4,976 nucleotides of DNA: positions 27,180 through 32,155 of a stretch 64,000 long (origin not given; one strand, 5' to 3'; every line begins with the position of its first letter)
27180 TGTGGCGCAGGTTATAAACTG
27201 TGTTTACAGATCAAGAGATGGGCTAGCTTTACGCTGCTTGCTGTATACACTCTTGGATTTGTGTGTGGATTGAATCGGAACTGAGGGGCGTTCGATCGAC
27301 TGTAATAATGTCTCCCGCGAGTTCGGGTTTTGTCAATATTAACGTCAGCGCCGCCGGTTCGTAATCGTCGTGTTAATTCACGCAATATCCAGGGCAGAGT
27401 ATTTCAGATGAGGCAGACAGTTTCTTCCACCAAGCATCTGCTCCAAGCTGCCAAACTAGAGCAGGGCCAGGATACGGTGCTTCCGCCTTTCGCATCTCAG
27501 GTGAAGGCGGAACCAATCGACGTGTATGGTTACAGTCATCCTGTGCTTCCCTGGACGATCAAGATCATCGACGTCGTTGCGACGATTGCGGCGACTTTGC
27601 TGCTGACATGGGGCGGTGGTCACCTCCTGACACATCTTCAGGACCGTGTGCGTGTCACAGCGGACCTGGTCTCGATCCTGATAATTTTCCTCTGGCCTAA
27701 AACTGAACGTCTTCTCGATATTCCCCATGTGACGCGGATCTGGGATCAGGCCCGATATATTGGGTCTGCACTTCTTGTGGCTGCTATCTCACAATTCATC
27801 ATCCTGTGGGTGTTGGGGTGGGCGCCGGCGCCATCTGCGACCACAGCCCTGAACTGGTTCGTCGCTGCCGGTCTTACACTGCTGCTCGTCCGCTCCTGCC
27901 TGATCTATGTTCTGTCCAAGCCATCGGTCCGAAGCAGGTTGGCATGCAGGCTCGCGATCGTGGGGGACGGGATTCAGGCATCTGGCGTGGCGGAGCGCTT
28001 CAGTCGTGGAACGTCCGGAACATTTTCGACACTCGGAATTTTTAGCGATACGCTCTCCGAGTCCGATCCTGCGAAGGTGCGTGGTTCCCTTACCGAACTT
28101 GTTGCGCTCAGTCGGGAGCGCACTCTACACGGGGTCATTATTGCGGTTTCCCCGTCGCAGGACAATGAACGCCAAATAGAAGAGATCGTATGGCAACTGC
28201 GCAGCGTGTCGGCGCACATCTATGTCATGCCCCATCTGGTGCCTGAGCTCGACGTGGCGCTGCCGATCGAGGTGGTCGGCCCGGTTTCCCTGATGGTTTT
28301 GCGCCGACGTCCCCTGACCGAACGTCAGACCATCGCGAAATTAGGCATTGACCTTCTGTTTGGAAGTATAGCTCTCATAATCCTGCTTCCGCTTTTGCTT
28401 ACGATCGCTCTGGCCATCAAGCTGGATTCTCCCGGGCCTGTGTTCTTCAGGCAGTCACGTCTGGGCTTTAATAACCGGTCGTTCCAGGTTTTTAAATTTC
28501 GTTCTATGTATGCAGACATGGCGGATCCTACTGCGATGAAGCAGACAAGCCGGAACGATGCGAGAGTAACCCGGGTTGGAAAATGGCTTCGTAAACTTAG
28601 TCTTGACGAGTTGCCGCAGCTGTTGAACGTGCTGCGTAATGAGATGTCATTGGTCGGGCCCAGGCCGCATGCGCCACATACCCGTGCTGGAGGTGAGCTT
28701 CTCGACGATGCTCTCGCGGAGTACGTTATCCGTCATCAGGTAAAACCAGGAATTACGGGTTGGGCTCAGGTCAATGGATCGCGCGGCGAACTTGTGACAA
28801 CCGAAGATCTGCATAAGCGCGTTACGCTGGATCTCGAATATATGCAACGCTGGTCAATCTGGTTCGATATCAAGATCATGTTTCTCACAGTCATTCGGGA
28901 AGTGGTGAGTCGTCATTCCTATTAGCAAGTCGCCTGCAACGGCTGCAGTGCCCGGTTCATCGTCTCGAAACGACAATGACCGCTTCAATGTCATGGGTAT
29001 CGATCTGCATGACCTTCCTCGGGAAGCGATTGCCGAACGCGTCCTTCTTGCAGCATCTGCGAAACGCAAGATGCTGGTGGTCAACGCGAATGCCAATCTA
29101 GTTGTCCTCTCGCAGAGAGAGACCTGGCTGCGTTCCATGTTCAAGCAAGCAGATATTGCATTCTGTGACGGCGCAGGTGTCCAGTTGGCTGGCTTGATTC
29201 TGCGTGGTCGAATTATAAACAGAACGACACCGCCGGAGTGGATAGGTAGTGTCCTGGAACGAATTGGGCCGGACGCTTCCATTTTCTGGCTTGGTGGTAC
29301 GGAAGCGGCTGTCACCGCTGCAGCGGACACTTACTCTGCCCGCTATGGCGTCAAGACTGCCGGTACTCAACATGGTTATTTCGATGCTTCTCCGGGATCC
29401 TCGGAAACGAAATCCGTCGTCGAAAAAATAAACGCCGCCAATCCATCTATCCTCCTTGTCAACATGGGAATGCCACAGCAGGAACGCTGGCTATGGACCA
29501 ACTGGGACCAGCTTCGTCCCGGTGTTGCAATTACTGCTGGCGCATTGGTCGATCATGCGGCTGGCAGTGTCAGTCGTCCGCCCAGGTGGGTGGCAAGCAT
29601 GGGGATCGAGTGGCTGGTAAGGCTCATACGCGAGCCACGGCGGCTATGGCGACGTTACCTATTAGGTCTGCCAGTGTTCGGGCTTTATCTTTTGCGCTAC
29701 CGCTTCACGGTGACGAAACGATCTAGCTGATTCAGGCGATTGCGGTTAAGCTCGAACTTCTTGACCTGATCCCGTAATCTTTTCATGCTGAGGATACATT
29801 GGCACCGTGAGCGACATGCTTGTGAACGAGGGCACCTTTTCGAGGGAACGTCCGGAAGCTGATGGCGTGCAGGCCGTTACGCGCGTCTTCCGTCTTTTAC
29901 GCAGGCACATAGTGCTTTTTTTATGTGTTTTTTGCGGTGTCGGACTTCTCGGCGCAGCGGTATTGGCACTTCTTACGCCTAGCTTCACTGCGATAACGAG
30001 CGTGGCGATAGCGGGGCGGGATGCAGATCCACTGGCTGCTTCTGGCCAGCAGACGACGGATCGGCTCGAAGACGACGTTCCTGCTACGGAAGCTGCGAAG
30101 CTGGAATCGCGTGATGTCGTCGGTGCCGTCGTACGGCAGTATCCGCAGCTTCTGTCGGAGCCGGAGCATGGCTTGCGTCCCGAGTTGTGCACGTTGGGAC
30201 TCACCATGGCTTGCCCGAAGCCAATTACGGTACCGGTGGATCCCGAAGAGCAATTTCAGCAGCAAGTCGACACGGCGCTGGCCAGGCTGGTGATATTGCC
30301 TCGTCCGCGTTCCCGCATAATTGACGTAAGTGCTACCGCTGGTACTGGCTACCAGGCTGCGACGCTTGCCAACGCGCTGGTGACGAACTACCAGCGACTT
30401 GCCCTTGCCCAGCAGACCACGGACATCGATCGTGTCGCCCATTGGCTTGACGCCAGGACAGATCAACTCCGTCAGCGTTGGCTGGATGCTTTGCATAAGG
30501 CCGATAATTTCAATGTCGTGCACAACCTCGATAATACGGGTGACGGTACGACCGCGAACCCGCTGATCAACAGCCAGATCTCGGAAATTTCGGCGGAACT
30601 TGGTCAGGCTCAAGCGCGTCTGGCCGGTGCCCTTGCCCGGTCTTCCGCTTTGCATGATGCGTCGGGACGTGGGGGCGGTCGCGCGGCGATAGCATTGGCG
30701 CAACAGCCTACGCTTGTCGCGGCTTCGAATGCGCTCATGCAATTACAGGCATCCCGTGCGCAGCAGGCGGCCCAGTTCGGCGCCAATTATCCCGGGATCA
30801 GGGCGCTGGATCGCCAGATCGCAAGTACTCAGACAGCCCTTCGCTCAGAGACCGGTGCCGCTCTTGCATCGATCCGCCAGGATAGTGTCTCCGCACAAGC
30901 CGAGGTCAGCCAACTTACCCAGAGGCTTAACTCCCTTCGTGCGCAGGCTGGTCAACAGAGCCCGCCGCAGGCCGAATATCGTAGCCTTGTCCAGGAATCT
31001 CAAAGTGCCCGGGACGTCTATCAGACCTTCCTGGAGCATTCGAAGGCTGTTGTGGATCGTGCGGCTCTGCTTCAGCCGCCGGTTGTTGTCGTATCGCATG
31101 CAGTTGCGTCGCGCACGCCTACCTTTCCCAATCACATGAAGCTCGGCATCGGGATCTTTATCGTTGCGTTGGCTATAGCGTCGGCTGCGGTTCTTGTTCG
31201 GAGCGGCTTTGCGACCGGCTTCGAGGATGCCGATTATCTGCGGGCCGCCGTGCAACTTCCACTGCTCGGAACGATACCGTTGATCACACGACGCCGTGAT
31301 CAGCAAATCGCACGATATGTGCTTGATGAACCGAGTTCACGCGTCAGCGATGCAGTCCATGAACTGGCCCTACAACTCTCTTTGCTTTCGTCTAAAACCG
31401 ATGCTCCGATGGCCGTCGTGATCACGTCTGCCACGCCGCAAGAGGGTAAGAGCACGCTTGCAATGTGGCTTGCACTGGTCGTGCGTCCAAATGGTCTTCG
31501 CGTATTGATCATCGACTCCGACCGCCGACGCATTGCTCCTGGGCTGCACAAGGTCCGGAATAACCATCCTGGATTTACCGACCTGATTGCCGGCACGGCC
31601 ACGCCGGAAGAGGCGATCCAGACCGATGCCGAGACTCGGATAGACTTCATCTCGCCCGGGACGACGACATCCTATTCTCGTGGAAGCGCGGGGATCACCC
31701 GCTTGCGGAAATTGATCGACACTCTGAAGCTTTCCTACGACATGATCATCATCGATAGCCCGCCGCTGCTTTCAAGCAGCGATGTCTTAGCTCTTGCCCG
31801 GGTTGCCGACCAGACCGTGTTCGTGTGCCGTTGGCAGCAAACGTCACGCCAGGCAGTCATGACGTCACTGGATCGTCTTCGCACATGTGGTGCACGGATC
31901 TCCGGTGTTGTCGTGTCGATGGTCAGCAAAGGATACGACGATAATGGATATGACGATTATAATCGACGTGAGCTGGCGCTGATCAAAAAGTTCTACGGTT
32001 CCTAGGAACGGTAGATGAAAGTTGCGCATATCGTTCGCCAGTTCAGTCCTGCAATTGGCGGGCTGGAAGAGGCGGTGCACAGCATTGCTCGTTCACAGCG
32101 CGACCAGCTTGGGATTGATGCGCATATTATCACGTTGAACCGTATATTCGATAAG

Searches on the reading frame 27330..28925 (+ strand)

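Call 58: search_protein_families(library=pfam, proteins=[window:27330-28925:+])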
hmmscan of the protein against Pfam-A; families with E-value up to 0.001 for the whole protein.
window:27330-28925:+ (531 aa): 2 families
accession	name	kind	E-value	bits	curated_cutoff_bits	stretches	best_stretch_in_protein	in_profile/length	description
PF02397.22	Bac_transf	-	1.1e-65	220.9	27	1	339-522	3-175/179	Bacterial sugar transferase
PF13727.12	CoA_binding_3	-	4.4e-08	33.8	25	1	146-301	23-175/175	CoA-binding domain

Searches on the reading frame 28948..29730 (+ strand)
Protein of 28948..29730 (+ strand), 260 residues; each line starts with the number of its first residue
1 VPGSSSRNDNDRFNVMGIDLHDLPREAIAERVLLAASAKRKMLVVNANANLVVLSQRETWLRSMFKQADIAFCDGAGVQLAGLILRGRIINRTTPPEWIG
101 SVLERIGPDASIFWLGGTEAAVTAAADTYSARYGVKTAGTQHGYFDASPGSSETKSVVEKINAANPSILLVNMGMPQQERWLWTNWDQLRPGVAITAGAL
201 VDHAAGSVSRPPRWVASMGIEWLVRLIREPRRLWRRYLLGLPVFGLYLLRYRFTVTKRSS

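Call 58: search_protein_families(library=pfam, proteins=[window:28948-29730:+])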
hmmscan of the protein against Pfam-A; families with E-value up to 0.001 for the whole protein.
window:28948-29730:+ (260 aa): 1 family
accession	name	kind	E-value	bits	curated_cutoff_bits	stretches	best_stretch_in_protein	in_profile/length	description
PF03808.19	Glyco_tran_WecG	-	4.9e-48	163.6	27.4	1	68-237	1-168/168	Glycosyl transferase WecG/TagA/CpsF family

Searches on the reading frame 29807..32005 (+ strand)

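Call 58: search_protein_families(library=pfam, proteins=[window:29807-32005:+])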
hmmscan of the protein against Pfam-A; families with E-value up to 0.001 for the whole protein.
window:29807-32005:+ (732 aa): 5 families
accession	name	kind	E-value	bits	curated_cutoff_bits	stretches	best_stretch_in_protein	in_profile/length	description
PF13614.12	AAA_31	-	3.1e-09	37.5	27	1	547-685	14-158/177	AAA domain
PF10609.15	ParA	-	8.2e-07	29.1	27.1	1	538-706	7-175/246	NUBPL iron-transfer P-loop NTPase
PF02706.20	Wzz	-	2e-06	28.4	25.5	1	26-111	7-90/91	Chain length determinant protein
PF13500.12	AAA_26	-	0.00014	22.2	27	0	668-708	129-169/198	AAA domain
PF09140.17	MipZ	-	0.00055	19.8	20.7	0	537-656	3-112/262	ATPase MipZ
